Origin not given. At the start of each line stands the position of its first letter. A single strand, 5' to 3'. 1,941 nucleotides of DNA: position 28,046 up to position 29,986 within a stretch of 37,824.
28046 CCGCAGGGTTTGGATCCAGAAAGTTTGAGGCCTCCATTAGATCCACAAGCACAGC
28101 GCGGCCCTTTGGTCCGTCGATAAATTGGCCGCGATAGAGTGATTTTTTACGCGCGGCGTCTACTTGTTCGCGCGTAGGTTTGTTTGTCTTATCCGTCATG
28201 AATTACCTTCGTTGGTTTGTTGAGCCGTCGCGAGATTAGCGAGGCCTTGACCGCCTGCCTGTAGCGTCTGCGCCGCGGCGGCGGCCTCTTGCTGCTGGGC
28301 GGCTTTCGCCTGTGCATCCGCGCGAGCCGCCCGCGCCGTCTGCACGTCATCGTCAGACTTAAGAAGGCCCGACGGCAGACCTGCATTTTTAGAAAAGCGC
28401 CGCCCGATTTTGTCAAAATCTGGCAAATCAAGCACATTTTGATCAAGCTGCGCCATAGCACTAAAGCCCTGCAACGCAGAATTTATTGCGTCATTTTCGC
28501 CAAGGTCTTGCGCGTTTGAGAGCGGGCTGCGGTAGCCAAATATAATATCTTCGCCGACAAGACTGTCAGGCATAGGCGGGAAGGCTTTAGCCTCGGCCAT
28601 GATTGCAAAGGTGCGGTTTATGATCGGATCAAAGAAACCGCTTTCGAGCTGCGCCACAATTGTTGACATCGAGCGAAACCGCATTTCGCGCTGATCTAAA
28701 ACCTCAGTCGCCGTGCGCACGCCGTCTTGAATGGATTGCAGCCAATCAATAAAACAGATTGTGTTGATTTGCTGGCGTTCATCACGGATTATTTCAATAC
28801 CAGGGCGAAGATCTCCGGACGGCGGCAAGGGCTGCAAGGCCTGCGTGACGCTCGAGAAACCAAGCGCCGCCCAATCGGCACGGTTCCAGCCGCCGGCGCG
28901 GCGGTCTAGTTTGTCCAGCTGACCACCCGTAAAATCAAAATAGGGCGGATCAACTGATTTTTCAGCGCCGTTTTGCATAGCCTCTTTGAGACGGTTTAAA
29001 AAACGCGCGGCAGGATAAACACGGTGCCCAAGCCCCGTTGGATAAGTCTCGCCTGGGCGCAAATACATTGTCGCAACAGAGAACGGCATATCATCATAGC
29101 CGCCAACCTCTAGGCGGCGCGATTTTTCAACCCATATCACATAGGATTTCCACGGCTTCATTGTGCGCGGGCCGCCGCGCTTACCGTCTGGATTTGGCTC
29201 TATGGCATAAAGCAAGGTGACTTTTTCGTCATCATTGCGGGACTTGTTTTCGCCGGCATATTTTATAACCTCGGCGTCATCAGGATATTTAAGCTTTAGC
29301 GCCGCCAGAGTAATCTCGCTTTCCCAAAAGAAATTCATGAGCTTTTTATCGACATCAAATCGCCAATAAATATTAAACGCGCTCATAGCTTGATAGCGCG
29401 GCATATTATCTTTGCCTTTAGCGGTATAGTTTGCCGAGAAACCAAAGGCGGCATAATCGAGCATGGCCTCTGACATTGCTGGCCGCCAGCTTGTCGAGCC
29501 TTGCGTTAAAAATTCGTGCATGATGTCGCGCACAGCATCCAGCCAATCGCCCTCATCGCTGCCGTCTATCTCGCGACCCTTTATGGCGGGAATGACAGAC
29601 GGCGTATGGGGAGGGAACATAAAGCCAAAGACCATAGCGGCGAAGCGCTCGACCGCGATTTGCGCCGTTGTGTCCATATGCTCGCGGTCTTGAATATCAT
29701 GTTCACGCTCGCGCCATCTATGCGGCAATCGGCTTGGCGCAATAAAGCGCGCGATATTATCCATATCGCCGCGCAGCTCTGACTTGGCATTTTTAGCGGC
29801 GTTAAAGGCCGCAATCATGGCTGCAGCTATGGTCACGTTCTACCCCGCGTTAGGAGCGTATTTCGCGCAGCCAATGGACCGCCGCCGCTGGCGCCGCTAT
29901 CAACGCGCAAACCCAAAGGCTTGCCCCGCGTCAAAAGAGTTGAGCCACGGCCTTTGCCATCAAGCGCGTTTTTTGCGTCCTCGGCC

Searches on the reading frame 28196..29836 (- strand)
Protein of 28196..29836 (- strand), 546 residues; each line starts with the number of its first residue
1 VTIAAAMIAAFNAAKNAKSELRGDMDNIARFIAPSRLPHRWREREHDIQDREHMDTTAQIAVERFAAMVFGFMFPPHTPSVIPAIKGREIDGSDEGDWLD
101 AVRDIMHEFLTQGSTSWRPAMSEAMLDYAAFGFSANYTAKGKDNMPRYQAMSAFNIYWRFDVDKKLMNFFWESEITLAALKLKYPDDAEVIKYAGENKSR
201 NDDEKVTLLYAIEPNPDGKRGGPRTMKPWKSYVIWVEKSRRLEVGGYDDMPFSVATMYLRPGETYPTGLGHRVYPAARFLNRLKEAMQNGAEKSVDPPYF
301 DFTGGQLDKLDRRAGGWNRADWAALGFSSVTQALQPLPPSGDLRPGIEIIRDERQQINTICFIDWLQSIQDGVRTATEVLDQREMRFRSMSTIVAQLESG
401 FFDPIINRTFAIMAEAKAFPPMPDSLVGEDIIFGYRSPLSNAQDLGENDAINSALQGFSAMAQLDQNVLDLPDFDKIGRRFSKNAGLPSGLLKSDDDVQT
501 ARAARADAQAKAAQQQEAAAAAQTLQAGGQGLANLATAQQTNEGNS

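Call 20: search_protein_families(library=phrogs, proteins=[window:28196-29836:-], max_evalue=0.001)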
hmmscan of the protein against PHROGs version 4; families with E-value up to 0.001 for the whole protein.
window:28196-29836:- (546 aa): 4 families
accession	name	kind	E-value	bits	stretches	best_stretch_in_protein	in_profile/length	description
phrog_332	-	connector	3.1e-81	274.4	1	6-531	13-547/560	head-tail adaptor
phrog_21643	-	unknown function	4.3e-35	122.1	1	341-540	60-260/268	-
phrog_449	-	connector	1.3e-19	71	1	7-528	8-511/520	head-tail adaptor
phrog_21528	-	unknown function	1e-08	36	1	26-217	25-218/224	-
